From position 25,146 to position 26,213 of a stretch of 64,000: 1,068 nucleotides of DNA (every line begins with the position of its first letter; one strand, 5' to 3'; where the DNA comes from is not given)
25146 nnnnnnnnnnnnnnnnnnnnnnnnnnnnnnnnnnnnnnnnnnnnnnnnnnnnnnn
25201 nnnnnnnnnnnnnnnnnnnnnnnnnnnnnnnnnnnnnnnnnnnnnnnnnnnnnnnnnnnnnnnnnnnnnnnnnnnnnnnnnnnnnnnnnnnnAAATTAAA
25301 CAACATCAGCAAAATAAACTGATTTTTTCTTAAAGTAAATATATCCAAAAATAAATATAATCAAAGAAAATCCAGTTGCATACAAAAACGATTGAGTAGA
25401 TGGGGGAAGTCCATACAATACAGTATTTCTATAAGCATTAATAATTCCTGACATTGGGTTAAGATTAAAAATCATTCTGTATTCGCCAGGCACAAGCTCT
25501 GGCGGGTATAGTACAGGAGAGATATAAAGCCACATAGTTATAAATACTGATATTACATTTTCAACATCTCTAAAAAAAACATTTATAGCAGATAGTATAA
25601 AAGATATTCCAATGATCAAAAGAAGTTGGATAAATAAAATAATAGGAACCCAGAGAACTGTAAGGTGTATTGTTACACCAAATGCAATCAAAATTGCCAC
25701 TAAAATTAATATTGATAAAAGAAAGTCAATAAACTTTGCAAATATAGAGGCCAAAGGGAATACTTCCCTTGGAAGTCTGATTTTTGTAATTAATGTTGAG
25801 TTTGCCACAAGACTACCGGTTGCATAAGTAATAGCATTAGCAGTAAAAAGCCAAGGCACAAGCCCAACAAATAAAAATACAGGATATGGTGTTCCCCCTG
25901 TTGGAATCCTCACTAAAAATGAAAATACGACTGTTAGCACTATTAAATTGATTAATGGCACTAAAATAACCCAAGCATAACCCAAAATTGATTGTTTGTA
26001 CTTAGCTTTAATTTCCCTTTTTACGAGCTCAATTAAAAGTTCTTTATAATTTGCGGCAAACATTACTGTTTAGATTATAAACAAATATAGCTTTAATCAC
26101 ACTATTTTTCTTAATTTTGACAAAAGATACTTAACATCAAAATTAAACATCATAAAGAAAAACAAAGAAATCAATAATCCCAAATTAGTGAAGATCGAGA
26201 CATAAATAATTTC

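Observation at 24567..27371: Multiple glycan export/assembly routes in one locus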

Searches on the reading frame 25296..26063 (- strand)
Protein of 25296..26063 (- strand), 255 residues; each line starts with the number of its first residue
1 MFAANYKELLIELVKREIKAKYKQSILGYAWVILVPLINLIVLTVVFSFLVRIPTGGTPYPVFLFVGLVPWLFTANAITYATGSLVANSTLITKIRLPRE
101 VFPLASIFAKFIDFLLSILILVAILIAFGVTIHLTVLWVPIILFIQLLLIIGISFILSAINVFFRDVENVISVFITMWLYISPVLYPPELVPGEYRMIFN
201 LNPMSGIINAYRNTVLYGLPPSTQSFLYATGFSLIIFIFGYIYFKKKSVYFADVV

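Call 3: search_protein_families(library=pfam, proteins=[window:25296-26063:-], max_evalue=0.01)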
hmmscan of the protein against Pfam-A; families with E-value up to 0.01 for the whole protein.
window:25296-26063:- (255 aa): 1 family
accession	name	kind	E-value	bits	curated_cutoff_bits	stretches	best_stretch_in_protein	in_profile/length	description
PF01061.29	ABC2_membrane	-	2.4e-16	60.4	26.9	1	10-214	3-209/211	ABC-2 type transporter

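Call 10: search_protein_families(library=ncbifam, proteins=[window:25296-26063:-], max_evalue=0.001)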
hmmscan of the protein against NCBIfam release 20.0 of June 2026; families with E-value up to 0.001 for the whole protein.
window:25296-26063:- (255 aa): 3 families
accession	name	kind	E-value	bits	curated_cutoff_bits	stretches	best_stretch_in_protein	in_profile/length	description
NF050109.1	galactan_ABC_perm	equivalog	7.7e-17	61.7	380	1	5-235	19-252/272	galactan export ABC transporter permease subunit Wzm/RfbD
NF050053.1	CapPschTportKpsM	equivalog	1.3e-15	58.1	300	1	9-247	4-252/257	capsule polysaccharide transporter KpsM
NF011723.0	PRK15176.1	equivalog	1.9e-09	37.6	297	1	7-244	18-256/264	Vi polysaccharide ABC transporter inner membrane protein VexB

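Call 13: search_solved_structures(query=window:25296-26063:-, max_evalue=0.01)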
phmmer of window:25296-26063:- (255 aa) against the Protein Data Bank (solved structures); distinct sequences matched with E-value up to 0.01: 7.
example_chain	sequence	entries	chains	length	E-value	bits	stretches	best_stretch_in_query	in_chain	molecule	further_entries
6oih_D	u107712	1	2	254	3.4e-28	102.4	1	8-247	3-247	Transport permease protein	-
6m96_B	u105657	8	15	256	3.9e-28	102.2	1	8-247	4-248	Transport permease protein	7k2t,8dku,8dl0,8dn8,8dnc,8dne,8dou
6jbh_C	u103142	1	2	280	6e-21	78.6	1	13-253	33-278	TarG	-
9cfp_A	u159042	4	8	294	8.4e-16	61.8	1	10-253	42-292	Transport permease protein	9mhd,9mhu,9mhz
9cfl_A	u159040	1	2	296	8.6e-16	61.8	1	10-253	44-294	Transport permease protein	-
8tsh_C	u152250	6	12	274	2.1e-12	50.6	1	9-248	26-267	Transport permease protein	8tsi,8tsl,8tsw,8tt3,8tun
9qfx_A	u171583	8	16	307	2.6e-12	50.4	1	6-243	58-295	Probable O-antigen/lipopolysaccharide transport integral membrane protein ABC transporter | ABC transporter permease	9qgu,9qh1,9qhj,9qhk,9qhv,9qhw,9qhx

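Call 16: list_cluster_members(proteins=[P0001, window:25296-26063:-, window:28161-28514:-, window:56306-57790:-])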
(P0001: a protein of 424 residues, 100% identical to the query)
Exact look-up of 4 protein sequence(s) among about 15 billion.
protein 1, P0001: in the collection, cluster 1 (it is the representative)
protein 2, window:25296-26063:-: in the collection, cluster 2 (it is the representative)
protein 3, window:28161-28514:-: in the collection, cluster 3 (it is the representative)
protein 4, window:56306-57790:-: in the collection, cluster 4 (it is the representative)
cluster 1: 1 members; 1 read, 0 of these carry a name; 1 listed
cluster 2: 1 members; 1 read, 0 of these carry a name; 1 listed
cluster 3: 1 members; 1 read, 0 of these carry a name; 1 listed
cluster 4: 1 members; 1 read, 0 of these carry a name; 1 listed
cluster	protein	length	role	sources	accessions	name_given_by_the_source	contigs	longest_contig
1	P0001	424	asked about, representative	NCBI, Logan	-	-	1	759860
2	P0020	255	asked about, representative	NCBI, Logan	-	-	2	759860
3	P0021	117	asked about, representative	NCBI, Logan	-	-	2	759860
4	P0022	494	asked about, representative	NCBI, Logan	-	-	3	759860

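Call 38: find_related_loci(query=window:25296-26063:-, collection=metagenome_contigs, flank=10000)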
Query window:25296-26063:- (255 aa) in metagenome_contigs; peptide patterns used: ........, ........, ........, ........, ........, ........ (x = any residue, [..] = any of these).
315 stretches matched a pattern; 155 encode a relative of the query (tblastn E <= 1e-3); the best 80 are kept; 80 distinct loci.
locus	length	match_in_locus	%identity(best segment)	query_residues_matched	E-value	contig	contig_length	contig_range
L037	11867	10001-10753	68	5-255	3e-114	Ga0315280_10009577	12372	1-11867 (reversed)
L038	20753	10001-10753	67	5-255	2e-107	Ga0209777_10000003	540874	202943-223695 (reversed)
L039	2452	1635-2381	66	7-255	6e-111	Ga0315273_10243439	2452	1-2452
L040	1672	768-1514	65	7-255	2e-113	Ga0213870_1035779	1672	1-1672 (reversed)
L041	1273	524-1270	66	7-255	6e-113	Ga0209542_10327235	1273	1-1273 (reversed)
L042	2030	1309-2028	67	5-244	1e-108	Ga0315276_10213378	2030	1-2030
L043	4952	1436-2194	67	3-255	6e-102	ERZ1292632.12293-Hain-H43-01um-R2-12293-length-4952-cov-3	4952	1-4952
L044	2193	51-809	64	3-255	3e-105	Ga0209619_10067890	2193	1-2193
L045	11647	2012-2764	56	5-255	4e-87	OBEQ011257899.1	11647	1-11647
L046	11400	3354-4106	56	5-255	4e-87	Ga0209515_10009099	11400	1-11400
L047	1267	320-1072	53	5-255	2e-92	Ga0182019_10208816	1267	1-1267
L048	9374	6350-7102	57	5-255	4e-84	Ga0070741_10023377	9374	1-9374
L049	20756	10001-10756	55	4-255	8e-83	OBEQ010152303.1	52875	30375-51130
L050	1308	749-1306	70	5-190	2e-85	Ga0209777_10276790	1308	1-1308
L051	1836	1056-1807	58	5-255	2e-80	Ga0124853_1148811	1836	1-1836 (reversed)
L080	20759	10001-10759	65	3-255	1e-94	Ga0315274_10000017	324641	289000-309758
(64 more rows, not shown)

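Call 43: search_protein_families(library=pfam, proteins=[L080:7925-8662:+, L080:8649-9950:+, L038:9590-9958:+, L080:16991-17710:+, L080:11489-12388:+, L038:18090-18797:+, L080:5086-5823:+, L080:17703-18500:-, L080:18497-19519:-, L080:19552-20568:-], max_evalue=0.001)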
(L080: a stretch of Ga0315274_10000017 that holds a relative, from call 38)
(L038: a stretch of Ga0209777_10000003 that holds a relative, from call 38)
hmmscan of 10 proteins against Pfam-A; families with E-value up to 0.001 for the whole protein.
L080:7925-8662:+ (245 aa): 4 families
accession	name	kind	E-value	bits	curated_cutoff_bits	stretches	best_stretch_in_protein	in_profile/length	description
PF12804.13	NTP_transf_3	-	1e-10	42.5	27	1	4-115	2-98/160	MobA-like NTP transferase domain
PF00483.29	NTP_transferase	-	2e-09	37.8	21.2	1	3-128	2-126/245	Nucleotidyl transferase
PF20202.4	DUF6564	-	9e-08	32.5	25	1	33-121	16-106/230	Domain of unknown function (DUF6564)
PF01128.25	IspD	-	0.00015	22.1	27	1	3-56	3-52/221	2-C-methyl-D-erythritol 4-phosphate cytidylyltransferase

L080:8649-9950:+ (433 aa): 1 family
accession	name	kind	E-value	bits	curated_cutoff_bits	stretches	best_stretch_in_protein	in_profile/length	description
PF04464.20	Glyphos_transf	-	1.6e-56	192.3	22.1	1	23-429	3-366/367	CDP-Glycerol:Poly(glycerophosphate) glycerophosphotransferase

L038:9590-9958:+ (122 aa): 1 family
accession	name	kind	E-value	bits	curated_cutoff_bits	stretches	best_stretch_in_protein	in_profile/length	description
PF00892.27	EamA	-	4.1e-05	24.3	28.2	1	45-120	62-134/135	EamA-like transporter family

L080:16991-17710:+ (239 aa): 5 families
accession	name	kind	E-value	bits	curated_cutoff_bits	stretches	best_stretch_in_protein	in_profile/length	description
PF13489.12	Methyltransf_23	-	1.3e-13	51.4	27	1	28-169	9-152/164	Methyltransferase domain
PF13649.12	Methyltransf_25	-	5e-10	40.4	27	1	42-134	1-97/97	Methyltransferase domain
PF08242.18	Methyltransf_12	-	3.9e-08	34.4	30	1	43-135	1-97/98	Methyltransferase domain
PF08241.18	Methyltransf_11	-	5.3e-08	33.8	21.2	1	43-138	1-95/95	Methyltransferase domain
PF13847.12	Methyltransf_31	-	0.0001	22.4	27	1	38-146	3-117/145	Methyltransferase domain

L080:11489-12388:+ (299 aa): 8 families
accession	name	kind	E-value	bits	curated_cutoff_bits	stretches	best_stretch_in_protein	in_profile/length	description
PF13489.12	Methyltransf_23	-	8.8e-25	87.8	27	1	28-180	21-161/164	Methyltransferase domain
PF13847.12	Methyltransf_31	-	1.1e-12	48.3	27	1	29-133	3-113/145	Methyltransferase domain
PF08241.18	Methyltransf_11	-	4.3e-11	43.7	21.2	1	35-128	2-94/95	Methyltransferase domain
PF07021.18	MetW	-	6.2e-11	42.7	21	1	20-178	4-160/193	Methionine biosynthesis protein MetW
PF08242.18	Methyltransf_12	-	3.2e-10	41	30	1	34-126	1-97/98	Methyltransferase domain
PF13649.12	Methyltransf_25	-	6.7e-07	30.3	27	1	33-125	1-97/97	Methyltransferase domain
PF13679.12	Methyltransf_32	-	6.3e-05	23.4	27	1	28-77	24-78/143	Methyltransferase domain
PF05219.18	DREV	-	0.0006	19.5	26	0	29-182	94-237/265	DREV methyltransferase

L038:18090-18797:+ (235 aa): 5 families
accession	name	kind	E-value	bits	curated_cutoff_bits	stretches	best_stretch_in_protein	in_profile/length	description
PF00535.33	Glycos_transf_2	-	2.5e-32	112.6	23.3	1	9-159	1-153/168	Glycosyl transferase family 2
PF13641.12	Glyco_tranf_2_3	-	6e-10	40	27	1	8-172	3-173/230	Glycosyltransferase like family 2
PF10111.15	Glyco_tranf_2_2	-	1e-07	32.2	27.3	1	9-114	1-107/276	Glycosyltransferase like family 2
PF12804.13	NTP_transf_3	-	0.00032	21.4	27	1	15-127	21-125/160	MobA-like NTP transferase domain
PF13506.12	Glyco_transf_21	-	0.00065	19.6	21.7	1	76-147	18-88/174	Glycosyl transferase family 21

L080:5086-5823:+ (245 aa): 6 families
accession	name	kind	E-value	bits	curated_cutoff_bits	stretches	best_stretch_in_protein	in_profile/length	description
PF00106.31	adh_short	-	1.2e-43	149.3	26.6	1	6-190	1-187/195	short chain dehydrogenase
PF13561.12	adh_short_C2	-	9.6e-28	97.8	27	1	12-192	1-183/236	Enoyl-(Acyl carrier protein) reductase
PF08659.16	KR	-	5.7e-16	59.4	22.6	1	8-159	3-156/180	KR domain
PF02719.21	Polysacc_synt_2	-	4.8e-08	33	20.2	1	8-191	1-177/293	Polysaccharide biosynthesis protein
PF01370.27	Epimerase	-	3.3e-07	30.4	20.9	1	8-94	1-78/240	NAD dependent epimerase/dehydratase family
PF03435.24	Sacchrp_dh_NADP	-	3.3e-05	24.6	25.1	1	8-88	1-76/129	Saccharopine dehydrogenase NADP binding domain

L080:17703-18500:- (265 aa): 1 family
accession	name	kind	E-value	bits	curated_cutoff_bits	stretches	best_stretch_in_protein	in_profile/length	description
PF18922.5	DUF5672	-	2.3e-50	170.9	24.4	1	56-249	2-164/164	Protein of unknown function (DUF5672)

L080:18497-19519:- (340 aa): 0 families

L080:19552-20568:- (338 aa): 2 families
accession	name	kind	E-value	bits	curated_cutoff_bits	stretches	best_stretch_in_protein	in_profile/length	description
PF03102.20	NeuB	-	4.1e-93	311.7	22.1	1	27-264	3-239/241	NeuB family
PF08666.17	SAF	-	3.3e-13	50.4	21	1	280-337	2-63/63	SAF domain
